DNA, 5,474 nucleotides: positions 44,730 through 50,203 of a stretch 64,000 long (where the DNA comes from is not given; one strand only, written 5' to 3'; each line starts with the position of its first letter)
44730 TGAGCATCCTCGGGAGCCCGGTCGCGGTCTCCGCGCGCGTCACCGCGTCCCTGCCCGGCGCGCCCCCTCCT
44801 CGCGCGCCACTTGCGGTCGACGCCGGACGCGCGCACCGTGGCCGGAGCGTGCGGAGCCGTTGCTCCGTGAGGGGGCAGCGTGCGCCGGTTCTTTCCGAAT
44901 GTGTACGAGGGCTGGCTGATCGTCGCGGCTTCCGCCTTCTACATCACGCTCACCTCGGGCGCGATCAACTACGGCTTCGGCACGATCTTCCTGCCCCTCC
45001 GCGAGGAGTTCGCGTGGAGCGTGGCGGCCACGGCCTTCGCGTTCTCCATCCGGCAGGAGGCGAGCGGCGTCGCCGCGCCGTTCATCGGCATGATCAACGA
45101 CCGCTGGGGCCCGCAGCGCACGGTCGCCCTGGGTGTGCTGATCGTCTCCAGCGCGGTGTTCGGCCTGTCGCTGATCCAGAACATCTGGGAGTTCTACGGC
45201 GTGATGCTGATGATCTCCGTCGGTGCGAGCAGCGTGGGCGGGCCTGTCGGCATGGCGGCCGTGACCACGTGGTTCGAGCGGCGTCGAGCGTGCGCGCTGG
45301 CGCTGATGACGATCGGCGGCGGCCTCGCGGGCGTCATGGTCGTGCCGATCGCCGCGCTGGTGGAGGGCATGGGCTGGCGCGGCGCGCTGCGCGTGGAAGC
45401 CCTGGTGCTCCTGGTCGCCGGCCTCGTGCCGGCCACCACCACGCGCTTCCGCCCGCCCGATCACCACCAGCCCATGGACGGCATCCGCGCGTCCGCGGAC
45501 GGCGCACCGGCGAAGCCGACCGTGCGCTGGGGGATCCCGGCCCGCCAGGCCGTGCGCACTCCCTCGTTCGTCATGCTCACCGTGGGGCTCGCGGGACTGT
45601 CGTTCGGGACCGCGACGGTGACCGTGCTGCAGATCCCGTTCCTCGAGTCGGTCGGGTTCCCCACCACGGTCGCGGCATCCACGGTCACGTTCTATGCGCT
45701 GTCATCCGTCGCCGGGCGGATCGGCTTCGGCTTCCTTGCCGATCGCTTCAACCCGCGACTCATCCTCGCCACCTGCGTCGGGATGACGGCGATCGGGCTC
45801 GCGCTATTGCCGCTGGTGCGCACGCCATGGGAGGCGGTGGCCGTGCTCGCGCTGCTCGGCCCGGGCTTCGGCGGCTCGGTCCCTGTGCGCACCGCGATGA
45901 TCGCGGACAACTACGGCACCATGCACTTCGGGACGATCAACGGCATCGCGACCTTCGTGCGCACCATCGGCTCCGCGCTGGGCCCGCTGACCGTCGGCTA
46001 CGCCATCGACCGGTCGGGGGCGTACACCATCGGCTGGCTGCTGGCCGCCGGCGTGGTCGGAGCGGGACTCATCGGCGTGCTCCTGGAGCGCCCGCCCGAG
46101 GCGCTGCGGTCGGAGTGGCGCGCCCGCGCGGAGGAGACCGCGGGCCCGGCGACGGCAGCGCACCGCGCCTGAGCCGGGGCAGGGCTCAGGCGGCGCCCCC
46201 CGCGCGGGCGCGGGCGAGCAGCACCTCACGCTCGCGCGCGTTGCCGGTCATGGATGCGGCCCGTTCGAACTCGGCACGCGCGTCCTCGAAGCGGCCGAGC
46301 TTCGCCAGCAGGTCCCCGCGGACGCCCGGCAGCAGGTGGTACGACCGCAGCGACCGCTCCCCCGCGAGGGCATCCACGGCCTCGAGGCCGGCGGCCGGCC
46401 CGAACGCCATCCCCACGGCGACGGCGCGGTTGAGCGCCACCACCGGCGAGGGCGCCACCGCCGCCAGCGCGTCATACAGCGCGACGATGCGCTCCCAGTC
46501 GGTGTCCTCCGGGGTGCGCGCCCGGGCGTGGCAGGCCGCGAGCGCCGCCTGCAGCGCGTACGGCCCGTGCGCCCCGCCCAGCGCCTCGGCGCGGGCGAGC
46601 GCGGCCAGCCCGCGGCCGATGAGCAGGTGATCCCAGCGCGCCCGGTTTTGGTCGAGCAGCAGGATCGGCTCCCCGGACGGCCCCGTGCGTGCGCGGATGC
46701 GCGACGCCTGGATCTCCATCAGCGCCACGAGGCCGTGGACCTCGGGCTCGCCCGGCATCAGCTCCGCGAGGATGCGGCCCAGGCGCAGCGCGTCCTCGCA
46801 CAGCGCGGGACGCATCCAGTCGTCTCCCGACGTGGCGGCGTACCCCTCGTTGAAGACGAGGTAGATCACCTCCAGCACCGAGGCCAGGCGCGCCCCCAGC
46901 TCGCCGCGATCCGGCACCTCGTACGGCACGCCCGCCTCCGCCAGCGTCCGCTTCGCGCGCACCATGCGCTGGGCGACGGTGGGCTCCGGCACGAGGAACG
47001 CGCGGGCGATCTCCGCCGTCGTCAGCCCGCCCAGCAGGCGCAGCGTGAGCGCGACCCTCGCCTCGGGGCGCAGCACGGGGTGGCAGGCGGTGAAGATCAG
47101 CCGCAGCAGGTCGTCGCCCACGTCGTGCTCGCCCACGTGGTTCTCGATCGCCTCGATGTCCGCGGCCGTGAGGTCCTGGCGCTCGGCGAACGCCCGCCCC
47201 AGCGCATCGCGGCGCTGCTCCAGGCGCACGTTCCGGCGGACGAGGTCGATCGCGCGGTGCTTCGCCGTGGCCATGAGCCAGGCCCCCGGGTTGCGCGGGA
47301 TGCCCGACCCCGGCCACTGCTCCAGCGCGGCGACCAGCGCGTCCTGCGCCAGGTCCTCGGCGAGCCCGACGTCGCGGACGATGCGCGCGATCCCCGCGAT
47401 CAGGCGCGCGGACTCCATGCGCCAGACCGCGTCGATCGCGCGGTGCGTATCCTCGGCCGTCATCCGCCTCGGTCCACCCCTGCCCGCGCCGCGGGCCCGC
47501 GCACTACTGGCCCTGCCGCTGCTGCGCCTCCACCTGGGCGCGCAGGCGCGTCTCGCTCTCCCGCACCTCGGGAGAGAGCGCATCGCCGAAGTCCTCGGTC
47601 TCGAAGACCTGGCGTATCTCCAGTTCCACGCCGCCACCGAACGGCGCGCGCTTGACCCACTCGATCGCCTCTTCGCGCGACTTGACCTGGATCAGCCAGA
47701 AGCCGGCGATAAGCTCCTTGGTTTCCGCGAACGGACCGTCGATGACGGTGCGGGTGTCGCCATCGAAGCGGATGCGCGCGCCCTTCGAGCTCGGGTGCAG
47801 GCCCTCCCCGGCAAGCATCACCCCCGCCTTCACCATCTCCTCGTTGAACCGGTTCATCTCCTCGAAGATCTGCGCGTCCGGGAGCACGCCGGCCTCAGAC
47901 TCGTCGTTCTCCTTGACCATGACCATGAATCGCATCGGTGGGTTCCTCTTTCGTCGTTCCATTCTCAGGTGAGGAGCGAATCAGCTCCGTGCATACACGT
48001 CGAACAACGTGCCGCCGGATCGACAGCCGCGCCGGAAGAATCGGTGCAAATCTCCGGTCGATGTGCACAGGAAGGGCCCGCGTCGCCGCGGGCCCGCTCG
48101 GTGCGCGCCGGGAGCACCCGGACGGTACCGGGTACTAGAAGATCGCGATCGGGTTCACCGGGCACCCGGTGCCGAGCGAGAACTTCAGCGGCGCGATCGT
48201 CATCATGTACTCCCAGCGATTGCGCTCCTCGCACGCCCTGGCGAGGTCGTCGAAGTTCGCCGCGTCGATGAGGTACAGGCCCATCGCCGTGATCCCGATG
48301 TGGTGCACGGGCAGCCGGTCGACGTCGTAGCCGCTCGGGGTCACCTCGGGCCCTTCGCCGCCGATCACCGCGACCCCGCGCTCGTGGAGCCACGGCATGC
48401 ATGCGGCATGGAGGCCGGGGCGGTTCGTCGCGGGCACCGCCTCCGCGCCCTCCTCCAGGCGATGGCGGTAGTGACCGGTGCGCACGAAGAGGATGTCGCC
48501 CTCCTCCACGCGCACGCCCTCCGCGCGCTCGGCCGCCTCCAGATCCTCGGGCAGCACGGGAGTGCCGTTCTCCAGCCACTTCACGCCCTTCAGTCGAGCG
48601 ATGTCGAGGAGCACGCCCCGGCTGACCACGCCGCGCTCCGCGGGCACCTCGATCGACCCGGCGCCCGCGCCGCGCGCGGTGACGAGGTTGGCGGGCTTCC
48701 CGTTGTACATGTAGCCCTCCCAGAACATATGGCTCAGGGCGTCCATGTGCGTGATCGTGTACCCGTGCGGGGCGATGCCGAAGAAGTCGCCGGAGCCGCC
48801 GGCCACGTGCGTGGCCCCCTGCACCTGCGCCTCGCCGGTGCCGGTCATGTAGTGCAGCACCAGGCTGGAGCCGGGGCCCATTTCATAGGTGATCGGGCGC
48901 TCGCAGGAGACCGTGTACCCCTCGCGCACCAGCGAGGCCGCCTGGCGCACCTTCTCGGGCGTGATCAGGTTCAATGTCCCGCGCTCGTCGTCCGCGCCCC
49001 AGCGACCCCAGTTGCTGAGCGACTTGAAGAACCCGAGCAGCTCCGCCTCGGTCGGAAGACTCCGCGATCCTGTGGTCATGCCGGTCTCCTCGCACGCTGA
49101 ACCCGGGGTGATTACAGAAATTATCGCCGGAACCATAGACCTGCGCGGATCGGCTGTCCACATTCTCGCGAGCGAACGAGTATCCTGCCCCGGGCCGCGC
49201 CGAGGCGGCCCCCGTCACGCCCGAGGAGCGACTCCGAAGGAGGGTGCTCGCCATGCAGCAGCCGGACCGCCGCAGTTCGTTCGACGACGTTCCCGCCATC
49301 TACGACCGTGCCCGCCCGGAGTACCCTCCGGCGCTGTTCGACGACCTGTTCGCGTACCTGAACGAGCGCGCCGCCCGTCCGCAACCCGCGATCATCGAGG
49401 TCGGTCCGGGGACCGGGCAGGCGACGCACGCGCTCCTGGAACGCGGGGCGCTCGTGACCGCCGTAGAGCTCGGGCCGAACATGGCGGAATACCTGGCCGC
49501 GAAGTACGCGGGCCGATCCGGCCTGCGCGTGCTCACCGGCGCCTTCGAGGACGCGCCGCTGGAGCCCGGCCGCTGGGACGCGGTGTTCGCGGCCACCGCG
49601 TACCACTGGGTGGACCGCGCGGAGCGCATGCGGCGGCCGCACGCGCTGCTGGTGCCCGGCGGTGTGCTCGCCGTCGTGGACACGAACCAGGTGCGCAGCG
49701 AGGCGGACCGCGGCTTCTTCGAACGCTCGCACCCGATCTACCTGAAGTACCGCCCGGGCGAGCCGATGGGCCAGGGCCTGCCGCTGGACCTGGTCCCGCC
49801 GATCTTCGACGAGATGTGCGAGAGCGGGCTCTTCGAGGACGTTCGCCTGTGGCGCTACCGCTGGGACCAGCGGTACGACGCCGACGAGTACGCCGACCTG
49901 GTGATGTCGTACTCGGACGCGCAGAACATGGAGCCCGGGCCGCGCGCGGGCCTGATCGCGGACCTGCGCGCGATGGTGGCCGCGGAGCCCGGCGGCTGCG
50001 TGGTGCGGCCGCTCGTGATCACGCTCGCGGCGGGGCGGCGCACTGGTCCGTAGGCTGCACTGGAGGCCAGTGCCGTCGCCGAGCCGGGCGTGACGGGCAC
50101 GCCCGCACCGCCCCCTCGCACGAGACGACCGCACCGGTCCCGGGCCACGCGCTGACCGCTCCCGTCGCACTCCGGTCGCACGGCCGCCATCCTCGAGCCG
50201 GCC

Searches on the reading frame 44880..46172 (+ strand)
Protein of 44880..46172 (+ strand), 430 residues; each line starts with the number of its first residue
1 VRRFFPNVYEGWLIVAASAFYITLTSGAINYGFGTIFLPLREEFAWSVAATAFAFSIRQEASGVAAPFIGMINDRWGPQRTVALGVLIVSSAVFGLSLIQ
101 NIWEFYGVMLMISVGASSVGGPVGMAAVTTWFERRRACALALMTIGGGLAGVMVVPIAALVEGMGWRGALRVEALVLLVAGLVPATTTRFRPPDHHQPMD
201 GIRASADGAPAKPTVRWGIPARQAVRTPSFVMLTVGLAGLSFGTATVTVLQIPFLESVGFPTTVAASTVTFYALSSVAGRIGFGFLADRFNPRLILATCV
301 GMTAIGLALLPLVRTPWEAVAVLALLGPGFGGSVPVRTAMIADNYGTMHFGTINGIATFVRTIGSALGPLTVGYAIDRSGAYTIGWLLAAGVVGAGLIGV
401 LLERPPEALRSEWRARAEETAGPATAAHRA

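Call 80: search_protein_families(library=pfam, proteins=[window:44880-46172:+], max_evalue=0.001)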
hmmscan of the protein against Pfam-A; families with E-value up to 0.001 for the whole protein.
window:44880-46172:+ (430 aa): 2 families
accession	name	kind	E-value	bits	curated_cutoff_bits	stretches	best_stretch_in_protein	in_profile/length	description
PF07690.21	MFS_1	-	5.2e-38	131.3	33.4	2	22-246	4-220/347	Major Facilitator Superfamily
PF12832.13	MFS_1_like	-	4.6e-07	29.6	25.2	1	228-381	212-367/373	MFS_1 like family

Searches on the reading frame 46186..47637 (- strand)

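Call 81: search_protein_families(library=pfam, proteins=[window:46186-47637:-], max_evalue=0.001)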
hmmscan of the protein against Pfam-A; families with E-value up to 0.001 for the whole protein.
window:46186-47637:- (483 aa): 4 families
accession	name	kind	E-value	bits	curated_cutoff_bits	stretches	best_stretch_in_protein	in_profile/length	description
PF20239.3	DUF6596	-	5.5e-36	123.4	27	1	250-350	1-101/102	Family of unknown function (DUF6596)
PF08281.18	Sigma70_r4_2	-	2.1e-10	40.5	25.7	1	181-232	3-54/54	Sigma-70, region 4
PF04542.20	Sigma70_r2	-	4.6e-10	39.6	24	1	78-138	7-70/71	Sigma-70 region 2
PF04545.22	Sigma70_r4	-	0.00016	21.5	24.1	1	189-232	5-48/50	Sigma-70, region 4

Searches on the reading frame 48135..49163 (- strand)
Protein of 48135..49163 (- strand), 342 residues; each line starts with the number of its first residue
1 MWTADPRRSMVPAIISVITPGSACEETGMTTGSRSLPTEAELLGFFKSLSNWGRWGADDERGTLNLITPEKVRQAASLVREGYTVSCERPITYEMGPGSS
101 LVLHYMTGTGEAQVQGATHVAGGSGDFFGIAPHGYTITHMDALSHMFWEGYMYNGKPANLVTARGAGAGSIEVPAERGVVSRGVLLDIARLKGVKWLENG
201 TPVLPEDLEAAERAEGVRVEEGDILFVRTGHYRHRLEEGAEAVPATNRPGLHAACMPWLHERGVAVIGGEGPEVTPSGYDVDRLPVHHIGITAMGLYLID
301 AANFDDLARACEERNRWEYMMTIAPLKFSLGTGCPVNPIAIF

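Call 81: search_protein_families(library=pfam, proteins=[window:48135-49163:-], max_evalue=0.001)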
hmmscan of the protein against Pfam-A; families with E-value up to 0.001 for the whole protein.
window:48135-49163:- (342 aa): 1 family
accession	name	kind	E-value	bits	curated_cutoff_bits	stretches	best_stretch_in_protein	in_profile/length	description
PF04199.19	Cyclase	-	3e-19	70.1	23.1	1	136-273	28-139/142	Putative cyclase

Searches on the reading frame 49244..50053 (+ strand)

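Call 81: search_protein_families(library=pfam, proteins=[window:49244-50053:+], max_evalue=0.001)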
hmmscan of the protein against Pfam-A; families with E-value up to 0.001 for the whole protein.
window:49244-50053:+ (269 aa): 5 families
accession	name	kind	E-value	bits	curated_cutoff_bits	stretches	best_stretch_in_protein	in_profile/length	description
PF08241.18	Methyltransf_11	-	1.6e-13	51.5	21.2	1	52-143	2-94/95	Methyltransferase domain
PF13649.12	Methyltransf_25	-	6.9e-12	46.3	27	1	50-140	1-97/97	Methyltransferase domain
PF08242.18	Methyltransf_12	-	5.8e-09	37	30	1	51-142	1-98/98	Methyltransferase domain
PF00398.26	RrnaAD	-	1e-05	25.2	24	1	45-97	29-81/263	Ribosomal RNA adenine dimethylase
PF13489.12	Methyltransf_23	-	0.00026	21.2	27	1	21-149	2-121/164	Methyltransferase domain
